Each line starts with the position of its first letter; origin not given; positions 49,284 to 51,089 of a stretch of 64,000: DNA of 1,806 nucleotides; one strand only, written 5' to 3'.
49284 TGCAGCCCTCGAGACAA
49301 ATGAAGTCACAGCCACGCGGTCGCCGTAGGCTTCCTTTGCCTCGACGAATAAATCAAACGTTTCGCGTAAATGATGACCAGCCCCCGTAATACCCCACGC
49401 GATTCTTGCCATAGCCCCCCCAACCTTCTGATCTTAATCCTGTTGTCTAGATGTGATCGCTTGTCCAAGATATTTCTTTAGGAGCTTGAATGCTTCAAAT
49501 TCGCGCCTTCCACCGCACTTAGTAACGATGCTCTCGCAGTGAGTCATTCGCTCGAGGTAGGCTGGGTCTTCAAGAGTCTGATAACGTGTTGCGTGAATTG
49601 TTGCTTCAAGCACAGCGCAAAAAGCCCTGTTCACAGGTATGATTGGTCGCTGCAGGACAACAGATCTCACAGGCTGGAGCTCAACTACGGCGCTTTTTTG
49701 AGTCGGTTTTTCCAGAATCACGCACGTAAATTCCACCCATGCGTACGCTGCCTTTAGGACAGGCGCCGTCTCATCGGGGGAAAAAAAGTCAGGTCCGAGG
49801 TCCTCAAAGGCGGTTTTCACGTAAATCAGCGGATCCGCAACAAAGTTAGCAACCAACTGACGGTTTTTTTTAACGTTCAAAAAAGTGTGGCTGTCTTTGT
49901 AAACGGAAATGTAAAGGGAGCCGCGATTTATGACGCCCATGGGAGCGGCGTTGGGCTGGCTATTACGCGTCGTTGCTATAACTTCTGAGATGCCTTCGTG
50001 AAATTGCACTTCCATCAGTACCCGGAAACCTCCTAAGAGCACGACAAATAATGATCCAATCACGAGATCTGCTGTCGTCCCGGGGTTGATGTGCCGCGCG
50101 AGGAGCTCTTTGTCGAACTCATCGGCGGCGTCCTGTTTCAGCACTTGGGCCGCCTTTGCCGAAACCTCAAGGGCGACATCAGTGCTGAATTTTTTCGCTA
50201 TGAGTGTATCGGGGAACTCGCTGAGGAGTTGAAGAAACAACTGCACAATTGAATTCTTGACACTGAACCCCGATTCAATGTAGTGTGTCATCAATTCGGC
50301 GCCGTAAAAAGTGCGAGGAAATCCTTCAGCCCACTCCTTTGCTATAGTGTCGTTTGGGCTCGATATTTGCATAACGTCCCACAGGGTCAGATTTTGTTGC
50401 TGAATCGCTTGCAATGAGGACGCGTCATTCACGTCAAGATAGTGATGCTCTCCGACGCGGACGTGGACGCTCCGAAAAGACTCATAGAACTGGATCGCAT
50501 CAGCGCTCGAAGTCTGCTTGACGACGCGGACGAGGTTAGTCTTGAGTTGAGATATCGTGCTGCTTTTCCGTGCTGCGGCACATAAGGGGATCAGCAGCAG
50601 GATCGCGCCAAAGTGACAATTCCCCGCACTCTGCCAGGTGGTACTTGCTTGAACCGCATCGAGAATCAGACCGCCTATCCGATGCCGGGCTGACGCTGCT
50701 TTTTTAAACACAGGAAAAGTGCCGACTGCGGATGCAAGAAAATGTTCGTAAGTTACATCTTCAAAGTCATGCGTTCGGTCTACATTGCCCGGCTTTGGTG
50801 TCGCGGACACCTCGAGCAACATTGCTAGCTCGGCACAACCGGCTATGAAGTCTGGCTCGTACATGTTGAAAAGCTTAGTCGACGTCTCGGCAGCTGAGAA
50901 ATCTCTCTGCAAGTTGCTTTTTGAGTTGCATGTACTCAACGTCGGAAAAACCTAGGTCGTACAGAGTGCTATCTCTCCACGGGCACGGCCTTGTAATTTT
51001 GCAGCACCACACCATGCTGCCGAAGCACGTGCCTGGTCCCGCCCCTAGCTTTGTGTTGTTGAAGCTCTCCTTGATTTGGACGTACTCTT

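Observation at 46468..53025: Methanopterin/F420 cofactor-biosynthesis neighbourhood built largely from enzyme families with unresolved reactions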

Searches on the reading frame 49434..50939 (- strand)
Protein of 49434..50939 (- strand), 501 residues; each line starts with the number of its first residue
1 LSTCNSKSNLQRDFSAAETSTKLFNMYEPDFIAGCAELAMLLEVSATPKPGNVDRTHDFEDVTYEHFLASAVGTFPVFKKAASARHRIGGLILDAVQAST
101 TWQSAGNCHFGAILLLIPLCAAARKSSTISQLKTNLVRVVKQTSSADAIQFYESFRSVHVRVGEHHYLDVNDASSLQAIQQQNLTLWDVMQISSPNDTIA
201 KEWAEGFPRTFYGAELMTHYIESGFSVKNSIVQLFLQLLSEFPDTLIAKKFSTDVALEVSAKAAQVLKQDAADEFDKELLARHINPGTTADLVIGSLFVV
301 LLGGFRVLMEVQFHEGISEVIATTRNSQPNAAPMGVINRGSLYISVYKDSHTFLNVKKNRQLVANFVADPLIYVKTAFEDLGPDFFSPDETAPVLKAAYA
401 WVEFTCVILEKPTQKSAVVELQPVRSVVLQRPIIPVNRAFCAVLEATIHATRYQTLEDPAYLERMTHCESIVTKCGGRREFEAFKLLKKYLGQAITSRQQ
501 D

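Call 3: search_protein_families(library=pfam, proteins=[window:49434-50939:-], max_evalue=0.01)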
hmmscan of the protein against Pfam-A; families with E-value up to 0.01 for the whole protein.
window:49434-50939:- (501 aa): 3 families
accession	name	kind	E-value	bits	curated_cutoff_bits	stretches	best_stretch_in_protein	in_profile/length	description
PF01874.21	CitG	-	2e-74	251.2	27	1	34-299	2-283/284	ATP:dephospho-CoA triphosphoribosyl transferase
PF04289.18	DUF447_N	-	2.6e-27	95.5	24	1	318-428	1-112/114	Protein of unknown function (DUF447) N-terminal domain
PF20766.2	DUF447_C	-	1.9e-17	63.5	24.8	1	437-489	1-53/53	Protein of unknown function (DUF447)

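Call 4: search_protein_families(library=ncbifam, proteins=[window:49434-50939:-], max_evalue=0.01)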
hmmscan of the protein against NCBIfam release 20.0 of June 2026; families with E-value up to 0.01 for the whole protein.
window:49434-50939:- (501 aa): 4 families
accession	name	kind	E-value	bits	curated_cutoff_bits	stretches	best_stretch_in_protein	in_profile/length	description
TIGR03125.1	citrate_citG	equivalog_domain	9.8e-11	41.6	272.3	2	32-84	3-57/275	triphosphoribosyl-dephospho-CoA synthase CitG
NF002315.0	PRK01237.1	equivalog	5.1e-10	39.1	280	1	29-300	14-279/291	triphosphoribosyl-dephospho-CoA synthase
TIGR03132.1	malonate_mdcB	equivalog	2.2e-09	37.2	282.35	1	32-89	4-63/272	triphosphoribosyl-dephospho-CoA synthase MdcB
NF007503.0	PRK10096.1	equivalog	7.2e-05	22.2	477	0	30-123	19-126/292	triphosphoribosyl-dephospho-CoA synthase CitG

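Call 8: find_homologous_proteins(query=window:49434-50939:-)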
Query window:49434-50939:- (501 aa): 1898 proteins with E <= 0.001 among 8000 candidates; the best 120 are listed.
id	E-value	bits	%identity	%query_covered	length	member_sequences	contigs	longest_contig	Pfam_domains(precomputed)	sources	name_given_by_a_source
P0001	1.5e-171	589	94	56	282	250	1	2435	PF01874.22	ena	-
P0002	4.6e-163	561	89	56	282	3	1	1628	PF01874.22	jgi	-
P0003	4.8e-163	561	90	56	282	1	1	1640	PF01874.22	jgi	jgi:triphosphoribosyl-dephospho-CoA synthase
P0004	1.1e-160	553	88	56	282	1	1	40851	PF01874.22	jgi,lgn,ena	-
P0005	7.8e-147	508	82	56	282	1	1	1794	PF01874.22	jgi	-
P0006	1.1e-143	498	80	56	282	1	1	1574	PF01874.22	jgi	jgi:triphosphoribosyl-dephospho-CoA synthase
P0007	1.3e-139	484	77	56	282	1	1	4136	PF01874.22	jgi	jgi:triphosphoribosyl-dephospho-CoA synthase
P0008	2.2e-132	460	75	57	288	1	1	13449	PF01874.22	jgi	jgi:triphosphoribosyl-dephospho-CoA synthase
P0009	6.8e-131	455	74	57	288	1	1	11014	PF01874.22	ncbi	-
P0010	6.9e-131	455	74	57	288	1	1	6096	PF01874.22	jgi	jgi:triphosphoribosyl-dephospho-CoA synthase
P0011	7.5e-130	452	75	56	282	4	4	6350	PF01874.22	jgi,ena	jgi:triphosphoribosyl-dephospho-CoA synthase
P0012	7.7e-130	452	74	56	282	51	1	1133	PF01874.22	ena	-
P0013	2.7e-129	450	74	56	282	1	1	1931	PF01874.22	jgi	jgi:triphosphoribosyl-dephospho-CoA synthase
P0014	7.1e-129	449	74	56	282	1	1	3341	PF01874.22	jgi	jgi:triphosphoribosyl-dephospho-CoA synthase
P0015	9.9e-129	448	72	56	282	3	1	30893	PF01874.22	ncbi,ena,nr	ncbi:MAG TPA: triphosphoribosyl-dephospho-CoA synthase [Candidatus Bathyarchaeia archaeon]|nr:tripho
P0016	2.6e-128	447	74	56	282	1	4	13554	PF01874.22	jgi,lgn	jgi:triphosphoribosyl-dephospho-CoA synthase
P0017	3.2e-128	446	73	56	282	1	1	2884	PF01874.22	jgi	jgi:triphosphoribosyl-dephospho-CoA synthase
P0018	3.5e-128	446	74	56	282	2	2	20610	PF01874.22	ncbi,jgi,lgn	-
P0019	3.5e-128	446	74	56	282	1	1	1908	PF01874.22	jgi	jgi:triphosphoribosyl-dephospho-CoA synthase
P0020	3.5e-128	446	74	56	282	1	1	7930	PF01874.22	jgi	jgi:triphosphoribosyl-dephospho-CoA synthase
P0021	6.7e-128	445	74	56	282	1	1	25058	PF01874.22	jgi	jgi:triphosphoribosyl-dephospho-CoA synthase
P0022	6.7e-128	445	73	56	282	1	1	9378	PF01874.22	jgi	jgi:triphosphoribosyl-dephospho-CoA synthase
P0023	2.1e-127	444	73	56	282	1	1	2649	PF01874.22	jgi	jgi:triphosphoribosyl-dephospho-CoA synthase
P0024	2.2e-127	444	71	57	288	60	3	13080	PF01874.22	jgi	jgi:triphosphoribosyl-dephospho-CoA synthase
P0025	4.6e-127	443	73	56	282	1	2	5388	PF01874.22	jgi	jgi:triphosphoribosyl-dephospho-CoA synthase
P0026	5.8e-127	442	71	57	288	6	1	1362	PF01874.22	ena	-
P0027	1.1e-126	441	72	56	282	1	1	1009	PF01874.22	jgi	jgi:triphosphoribosyl-dephospho-CoA synthase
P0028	2.5e-126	440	70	57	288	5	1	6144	PF01874.22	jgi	-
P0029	4.1e-126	440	72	56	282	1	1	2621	PF01874.22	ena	-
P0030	4.2e-126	439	71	56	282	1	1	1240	PF01874.22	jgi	jgi:triphosphoribosyl-dephospho-CoA synthase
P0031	4.3e-126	439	73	56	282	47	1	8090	PF01874.22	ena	-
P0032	1.0e-124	435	72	56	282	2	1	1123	PF01874.22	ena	-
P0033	2.5e-124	434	69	56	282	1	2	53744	PF01874.22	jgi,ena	-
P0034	1.8e-123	431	71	56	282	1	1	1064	PF01874.22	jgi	jgi:triphosphoribosyl-dephospho-CoA synthase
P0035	7.1e-123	429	70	56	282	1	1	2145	PF01874.22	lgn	-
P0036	1.3e-122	428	72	56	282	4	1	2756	PF01874.22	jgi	jgi:triphosphoribosyl-dephospho-CoA synthase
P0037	1.2e-121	425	70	56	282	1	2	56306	PF01874.22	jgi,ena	-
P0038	1.0e-120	422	70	56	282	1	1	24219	PF01874.22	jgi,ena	-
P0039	1.8e-118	414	68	56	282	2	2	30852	PF01874.22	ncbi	ncbi:MAG: triphosphoribosyl-dephospho-CoA synthase [Halobacteriota archaeon]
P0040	1.9e-117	411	66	57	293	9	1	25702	PF01874.22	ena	-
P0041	3.7e-117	410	68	56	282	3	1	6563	PF01874.22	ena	-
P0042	3.4e-116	407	67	56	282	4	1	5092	PF01874.22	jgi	jgi:triphosphoribosyl-dephospho-CoA synthase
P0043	5.3e-116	406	67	56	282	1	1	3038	PF01874.22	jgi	jgi:triphosphoribosyl-dephospho-CoA synthase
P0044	5.5e-116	406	67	56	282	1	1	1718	PF01874.22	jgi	jgi:triphosphoribosyl-dephospho-CoA synthase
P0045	1.0e-115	405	67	56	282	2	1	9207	PF01874.22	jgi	jgi:triphosphoribosyl-dephospho-CoA synthase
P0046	4.9e-114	400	65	56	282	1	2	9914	PF01874.22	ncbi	-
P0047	2.2e-113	398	64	56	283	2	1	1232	PF01874.22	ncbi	-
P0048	6.8e-113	396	64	56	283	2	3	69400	PF01874.22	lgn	-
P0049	6.1e-112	393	64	56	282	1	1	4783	PF01874.22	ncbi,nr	ncbi:MAG: triphosphoribosyl-dephospho-CoA synthase [Euryarchaeota archaeon]|nr:triphosphoribosyl-dep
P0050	2.1e-111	391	63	56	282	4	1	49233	PF01874.22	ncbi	ncbi:MAG: triphosphoribosyl-dephospho-CoA synthase [Halobacteriota archaeon]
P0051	8.0e-111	389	64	56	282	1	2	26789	PF01874.22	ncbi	-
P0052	8.1e-110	386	63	56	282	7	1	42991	PF01874.22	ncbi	ncbi:MAG: triphosphoribosyl-dephospho-CoA synthase [Halobacteriota archaeon]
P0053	8.8e-108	379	62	56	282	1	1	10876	PF01874.22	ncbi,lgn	-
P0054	1.6e-107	378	62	56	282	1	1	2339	PF01874.22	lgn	-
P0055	1.2e-103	365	61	56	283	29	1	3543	PF01874.22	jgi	-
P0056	1.1e-102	362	61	56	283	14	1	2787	PF01874.22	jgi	jgi:triphosphoribosyl-dephospho-CoA synthase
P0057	6.8e-102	360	61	56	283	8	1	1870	PF01874.22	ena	-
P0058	1.1e-78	283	51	55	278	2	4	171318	PF01874.22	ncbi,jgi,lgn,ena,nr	ncbi:MAG TPA: triphosphoribosyl-dephospho-CoA synthase [Methanocellales archaeon]|nr:triphosphoribos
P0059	2.3e-77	279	48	55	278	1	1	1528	PF01874.22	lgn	-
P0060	5.2e-77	278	49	55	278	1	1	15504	PF01874.22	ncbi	-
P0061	1.1e-76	277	49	55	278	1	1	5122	PF01874.22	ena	-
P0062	3.4e-76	275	48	55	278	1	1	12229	PF01874.22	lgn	-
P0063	5.0e-76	274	48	55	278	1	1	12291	PF01874.22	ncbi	-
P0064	7.0e-76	274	49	55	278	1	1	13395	PF01874.22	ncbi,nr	ncbi:MAG: triphosphoribosyl-dephospho-CoA synthase [Methanocellales archaeon]|nr:triphosphoribosyl-d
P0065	5.1e-75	271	51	55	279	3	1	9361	PF01874.22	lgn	-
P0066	7.0e-75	271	37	91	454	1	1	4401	PF04289.19,PF20766.3,PF01874.22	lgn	-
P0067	1.8e-74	269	49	55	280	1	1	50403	PF01874.22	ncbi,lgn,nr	ncbi:MAG: triphosphoribosyl-dephospho-CoA synthase [Methanocellales archaeon]|nr:triphosphoribosyl-d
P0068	5.1e-74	268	48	56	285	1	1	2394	PF01874.22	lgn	-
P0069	6.2e-74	268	49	55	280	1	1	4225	PF01874.22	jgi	-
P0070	1.2e-73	267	50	55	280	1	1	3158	PF01874.22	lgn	-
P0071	1.6e-73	266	49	55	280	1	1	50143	PF01874.22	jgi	-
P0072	2.3e-73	266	49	55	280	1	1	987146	PF01874.22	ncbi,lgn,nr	ncbi:MAG: triphosphoribosyl-dephospho-CoA synthase [Methanosarcinales archaeon]|nr:MAG: triphosphori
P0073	3.0e-73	265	48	55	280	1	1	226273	PF01874.22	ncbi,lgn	-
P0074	3.6e-73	265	48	55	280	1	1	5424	PF01874.22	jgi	-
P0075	2.5e-72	262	49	54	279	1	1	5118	PF01874.22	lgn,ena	-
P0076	3.0e-71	259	46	56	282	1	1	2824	PF01874.22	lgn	-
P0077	3.5e-71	258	48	56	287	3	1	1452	PF01874.22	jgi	jgi:triphosphoribosyl-dephospho-CoA synthase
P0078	4.4e-71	258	46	56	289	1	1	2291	PF01874.22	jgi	jgi:triphosphoribosyl-dephospho-CoA synthase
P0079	5.7e-71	258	49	55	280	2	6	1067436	PF01874.22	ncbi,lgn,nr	ncbi:MAG: triphosphoribosyl-dephospho-CoA synthase [Methanosarcinales archaeon Met12]|nr:MAG: tripho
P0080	6.7e-71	258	48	55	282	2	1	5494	PF01874.22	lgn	-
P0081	1.6e-70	256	49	55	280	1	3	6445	PF01874.22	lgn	-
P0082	3.8e-70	255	47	55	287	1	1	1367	PF01874.22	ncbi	-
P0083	7.5e-70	254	45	56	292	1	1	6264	PF01874.22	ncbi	-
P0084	7.6e-70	254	48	56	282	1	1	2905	PF01874.22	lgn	-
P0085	1.6e-69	253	46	55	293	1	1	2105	PF01874.22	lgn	-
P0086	1.7e-69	253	45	55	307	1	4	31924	PF01874.22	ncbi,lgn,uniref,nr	ncbi:triphosphoribosyl-dephospho-CoA synthase [Methanohalophilus sp.]|uniref:triphosphoribosyl-depho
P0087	5.4e-69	251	46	56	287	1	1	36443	PF01874.22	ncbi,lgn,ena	ncbi:MAG TPA: triphosphoribosyl-dephospho-CoA synthase [Candidatus Methanoperedens sp.]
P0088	6.4e-69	251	45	57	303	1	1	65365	PF01874.22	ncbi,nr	ncbi:MAG: triphosphoribosyl-dephospho-CoA synthase [Halobacteriota archaeon]|nr:triphosphoribosyl-de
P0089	7.6e-69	251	46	55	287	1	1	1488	PF01874.22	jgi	jgi:triphosphoribosyl-dephospho-CoA synthase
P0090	8.3e-69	251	47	55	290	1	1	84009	PF01874.22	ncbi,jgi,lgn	-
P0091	8.4e-69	251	46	56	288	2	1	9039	PF01874.22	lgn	-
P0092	1.0e-68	250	45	56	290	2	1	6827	PF01874.22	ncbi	-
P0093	1.2e-68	250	46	55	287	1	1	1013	PF01874.22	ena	-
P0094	2.4e-68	249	45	56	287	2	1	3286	PF01874.22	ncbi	-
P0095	2.7e-68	249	46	56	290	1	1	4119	PF01874.22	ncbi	-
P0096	2.7e-68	249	47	57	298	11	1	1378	PF01874.22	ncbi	-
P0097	3.9e-68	248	45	56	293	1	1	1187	PF01874.22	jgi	jgi:triphosphoribosyl-dephospho-CoA synthase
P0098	4.0e-68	248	46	56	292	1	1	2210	PF01874.22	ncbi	-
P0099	8.4e-68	247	45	55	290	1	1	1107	PF01874.22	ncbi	-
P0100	9.2e-68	247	45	56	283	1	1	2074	PF01874.22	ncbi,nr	ncbi:MAG: triphosphoribosyl-dephospho-CoA synthase [Halobacteriota archaeon]|nr:triphosphoribosyl-de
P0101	1.1e-67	247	44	56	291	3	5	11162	PF01874.22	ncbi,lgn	-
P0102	1.5e-67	246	45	56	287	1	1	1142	PF01874.22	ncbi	-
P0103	1.5e-67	246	46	56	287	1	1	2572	PF01874.22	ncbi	-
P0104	1.6e-67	246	44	55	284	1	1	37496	PF01874.22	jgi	jgi:triphosphoribosyl-dephospho-CoA synthase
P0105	1.6e-67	246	45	56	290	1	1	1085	PF01874.22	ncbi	-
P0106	1.8e-67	246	46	56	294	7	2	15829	PF01874.22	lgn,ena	-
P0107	3.0e-67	245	45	55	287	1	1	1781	PF01874.22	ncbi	-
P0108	3.1e-67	245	46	55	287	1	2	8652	PF01874.22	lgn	-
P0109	3.7e-67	245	47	55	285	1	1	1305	PF01874.22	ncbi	-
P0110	4.4e-67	245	46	55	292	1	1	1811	PF01874.22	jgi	-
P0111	5.1e-67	245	44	55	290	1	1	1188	PF01874.22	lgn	-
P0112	5.8e-67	245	45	56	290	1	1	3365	PF01874.22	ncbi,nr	ncbi:MAG: triphosphoribosyl-dephospho-CoA synthase [Candidatus Methanoperedens sp.]|nr:triphosphorib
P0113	7.8e-67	244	43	56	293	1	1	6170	PF01874.22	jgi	-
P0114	1.1e-66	244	45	56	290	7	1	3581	PF01874.22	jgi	jgi:triphosphoribosyl-dephospho-CoA synthase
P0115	1.6e-66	243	44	56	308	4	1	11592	PF01874.22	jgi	-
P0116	2.3e-66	243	44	56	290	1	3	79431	PF01874.22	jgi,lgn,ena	-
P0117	2.4e-66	242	45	57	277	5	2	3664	PF01874.22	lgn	-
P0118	2.5e-66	242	45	56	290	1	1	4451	PF01874.22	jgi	jgi:triphosphoribosyl-dephospho-CoA synthase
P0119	1.0e-65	240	44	56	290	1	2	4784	PF01874.22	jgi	jgi:triphosphoribosyl-dephospho-CoA synthase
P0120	1.5e-65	240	45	55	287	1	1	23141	PF01874.22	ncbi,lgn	-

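Call 13: find_encoding_contigs(protein=P0004, flank=10000, max_places=3)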
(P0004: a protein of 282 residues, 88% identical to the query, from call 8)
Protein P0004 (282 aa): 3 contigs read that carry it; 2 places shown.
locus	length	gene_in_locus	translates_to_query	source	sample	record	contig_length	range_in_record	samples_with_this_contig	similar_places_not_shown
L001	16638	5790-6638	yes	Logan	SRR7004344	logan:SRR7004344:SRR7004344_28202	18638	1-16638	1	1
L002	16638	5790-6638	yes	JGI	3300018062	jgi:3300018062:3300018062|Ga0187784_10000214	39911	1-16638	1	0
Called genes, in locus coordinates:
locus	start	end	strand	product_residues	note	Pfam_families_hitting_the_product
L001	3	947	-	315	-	?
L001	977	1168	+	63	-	-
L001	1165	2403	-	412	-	PF20695:UbiD_N, PF01977:UbiD, PF20696:UbiD_C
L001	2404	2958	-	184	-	PF02441:Flavoprotein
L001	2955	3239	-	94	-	PF21758:LpdD_chaperone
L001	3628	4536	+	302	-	PF01933:CofD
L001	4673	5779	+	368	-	PF01207:Dus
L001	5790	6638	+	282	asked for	PF01874:CitG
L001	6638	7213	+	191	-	PF04289:DUF447_N, PF20766:DUF447_C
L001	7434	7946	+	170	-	PF02441:Flavoprotein, PF13187:Fer4_9 (faint), PF12838:Fer4_7 (faint), PF12797:Fer4_2 (weak), PF00037:Fer4, PF12837:Fer4_6 (weak), PF14697:Fer4_21 (weak), PF00037:Fer4 (weak), +6 more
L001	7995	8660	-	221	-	PF02811:PHP, PF13263:PHP_C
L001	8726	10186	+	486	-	PF00809:Pterin_bind, PF03599:CdhD, PF14251:PterinBD-DUF4346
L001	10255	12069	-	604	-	PF08915:tRNA-Thr_ED, PF00587:tRNA-synt_2b, PF03129:HGTP_anticodon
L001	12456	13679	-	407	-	PF00919:UPF0004, PF04055:Radical_SAM, PF01938:TRAM (faint)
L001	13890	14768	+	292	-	PF00535:Glycos_transf_2, PF13641:Glyco_tranf_2_3 (faint)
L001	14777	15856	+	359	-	PF13439:Glyco_transf_4, PF13579:Glyco_trans_4_4, PF20706:GT4-conflict, PF00534:Glycos_transf_1, PF13692:Glyco_trans_1_4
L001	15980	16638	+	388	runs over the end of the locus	PF13439:Glyco_transf_4, PF13579:Glyco_trans_4_4 (weak), PF00534:Glycos_transf_1, PF13692:Glyco_trans_1_4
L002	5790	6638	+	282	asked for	PF01874:CitG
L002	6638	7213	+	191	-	PF04289:DUF447_N, PF20766:DUF447_C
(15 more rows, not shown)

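Call 14: find_encoding_contigs(protein=P0001, flank=3000, max_places=3)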
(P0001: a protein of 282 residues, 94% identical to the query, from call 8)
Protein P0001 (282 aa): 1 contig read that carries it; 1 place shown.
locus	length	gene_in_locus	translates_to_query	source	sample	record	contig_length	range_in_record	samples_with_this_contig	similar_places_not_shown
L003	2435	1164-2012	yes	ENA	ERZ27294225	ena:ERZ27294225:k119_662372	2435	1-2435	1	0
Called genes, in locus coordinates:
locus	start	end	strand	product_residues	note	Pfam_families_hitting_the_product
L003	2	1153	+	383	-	?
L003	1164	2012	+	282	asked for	PF01874:CitG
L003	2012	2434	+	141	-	?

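Call 16: search_protein_representatives(protein=window:49434-50939:-)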
Query: 501 residues. Proteins with E-value up to 0.001 (for the whole library): 2030; up to 1e-10: 902; up to 1e-30: 98. The best 150 are listed.
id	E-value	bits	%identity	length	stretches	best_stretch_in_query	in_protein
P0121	1.4e-65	238.3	44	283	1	29-306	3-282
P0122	1.5e-63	231.6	54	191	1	309-497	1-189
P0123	1.5e-59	218.4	46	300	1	32-307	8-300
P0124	1.9e-59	218.1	44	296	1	31-302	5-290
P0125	1.6e-58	215.0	39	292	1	28-304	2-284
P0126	1.8e-58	214.9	46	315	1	31-306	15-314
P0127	1.2e-56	208.8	47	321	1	29-307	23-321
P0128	4.6e-56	206.9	45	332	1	31-306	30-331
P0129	1.5e-55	205.3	43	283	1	28-306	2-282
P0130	1.7e-55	205.1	66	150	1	158-306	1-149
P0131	3.5e-55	204.0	43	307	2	85-306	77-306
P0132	1.1e-54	202.3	47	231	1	28-247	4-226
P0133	1.8e-53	198.3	46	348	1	28-306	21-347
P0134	5.9e-53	196.7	44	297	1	29-307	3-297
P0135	2.5e-52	194.6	41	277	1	33-302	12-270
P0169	1.5e-37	145.8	46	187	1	312-491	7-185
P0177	2.0e-36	142.1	45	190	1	313-491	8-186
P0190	2.5e-34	135.3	43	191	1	313-493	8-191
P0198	7.2e-33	130.5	42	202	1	313-492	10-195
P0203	1.8e-32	129.2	42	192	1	310-492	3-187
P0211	1.2e-31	126.5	37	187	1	311-491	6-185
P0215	4.8e-31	124.4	42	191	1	310-492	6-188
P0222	1.5e-30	122.8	40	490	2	29-267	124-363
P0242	2.0e-29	119.1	39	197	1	303-488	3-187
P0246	6.7e-29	117.4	44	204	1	313-494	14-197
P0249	9.7e-29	116.8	29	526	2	35-366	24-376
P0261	3.9e-28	114.8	42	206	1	310-489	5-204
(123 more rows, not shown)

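Call 40: list_cluster_members(proteins=[window:49437-50864:-, window:49437-50015:-, window:46471-47928:-, window:50878-51981:-, window:52120-53025:-, window:48711-49412:-, window:47994-48656:+])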
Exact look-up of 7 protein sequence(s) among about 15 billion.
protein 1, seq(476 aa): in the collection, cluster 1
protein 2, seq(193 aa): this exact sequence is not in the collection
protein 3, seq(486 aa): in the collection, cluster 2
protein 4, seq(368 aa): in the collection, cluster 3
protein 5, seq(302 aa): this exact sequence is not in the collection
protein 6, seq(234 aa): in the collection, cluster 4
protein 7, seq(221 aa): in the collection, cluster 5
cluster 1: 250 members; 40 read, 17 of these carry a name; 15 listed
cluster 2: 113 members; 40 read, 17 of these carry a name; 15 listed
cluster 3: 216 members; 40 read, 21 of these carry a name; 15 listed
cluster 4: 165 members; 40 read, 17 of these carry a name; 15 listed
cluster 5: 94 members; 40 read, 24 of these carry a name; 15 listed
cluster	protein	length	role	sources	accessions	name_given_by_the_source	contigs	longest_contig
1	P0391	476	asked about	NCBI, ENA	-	-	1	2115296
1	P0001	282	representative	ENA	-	-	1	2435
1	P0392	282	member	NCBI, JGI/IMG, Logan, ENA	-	triphosphoribosyl-dephospho-CoA synthase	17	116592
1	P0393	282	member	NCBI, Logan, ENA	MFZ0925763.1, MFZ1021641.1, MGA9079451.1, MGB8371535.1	MAG: triphosphoribosyl-dephospho-CoA synthase [Halobacteriota archaeon]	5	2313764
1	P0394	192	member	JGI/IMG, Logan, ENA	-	hypothetical protein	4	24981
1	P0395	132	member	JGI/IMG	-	triphosphoribosyl-dephospho-CoA synthase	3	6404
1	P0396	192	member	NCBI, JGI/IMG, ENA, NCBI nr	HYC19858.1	MAG TPA: DUF447 domain-containing protein [Candidatus Bathyarchaeia archaeon] | DUF447 domain-containing protein [Candidatus Bathyarchaeia archaeon]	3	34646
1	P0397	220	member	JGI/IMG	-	triphosphoribosyl-dephospho-CoA synthase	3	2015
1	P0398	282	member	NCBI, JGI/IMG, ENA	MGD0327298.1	MAG: triphosphoribosyl-dephospho-CoA synthase [Halobacteriota archaeon]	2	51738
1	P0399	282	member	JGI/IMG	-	triphosphoribosyl-dephospho-CoA synthase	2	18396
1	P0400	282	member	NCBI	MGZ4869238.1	MAG: triphosphoribosyl-dephospho-CoA synthase [Halobacteriota archaeon]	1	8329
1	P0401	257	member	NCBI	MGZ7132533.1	MAG: triphosphoribosyl-dephospho-CoA synthase, partial [Halobacteriota archaeon]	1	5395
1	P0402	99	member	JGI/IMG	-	hypothetical protein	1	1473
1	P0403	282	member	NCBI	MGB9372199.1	MAG: triphosphoribosyl-dephospho-CoA synthase [Halobacteriota archaeon]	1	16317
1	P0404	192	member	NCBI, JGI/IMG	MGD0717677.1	MAG: DUF447 domain-containing protein [Halobacteriota archaeon] | hypothetical protein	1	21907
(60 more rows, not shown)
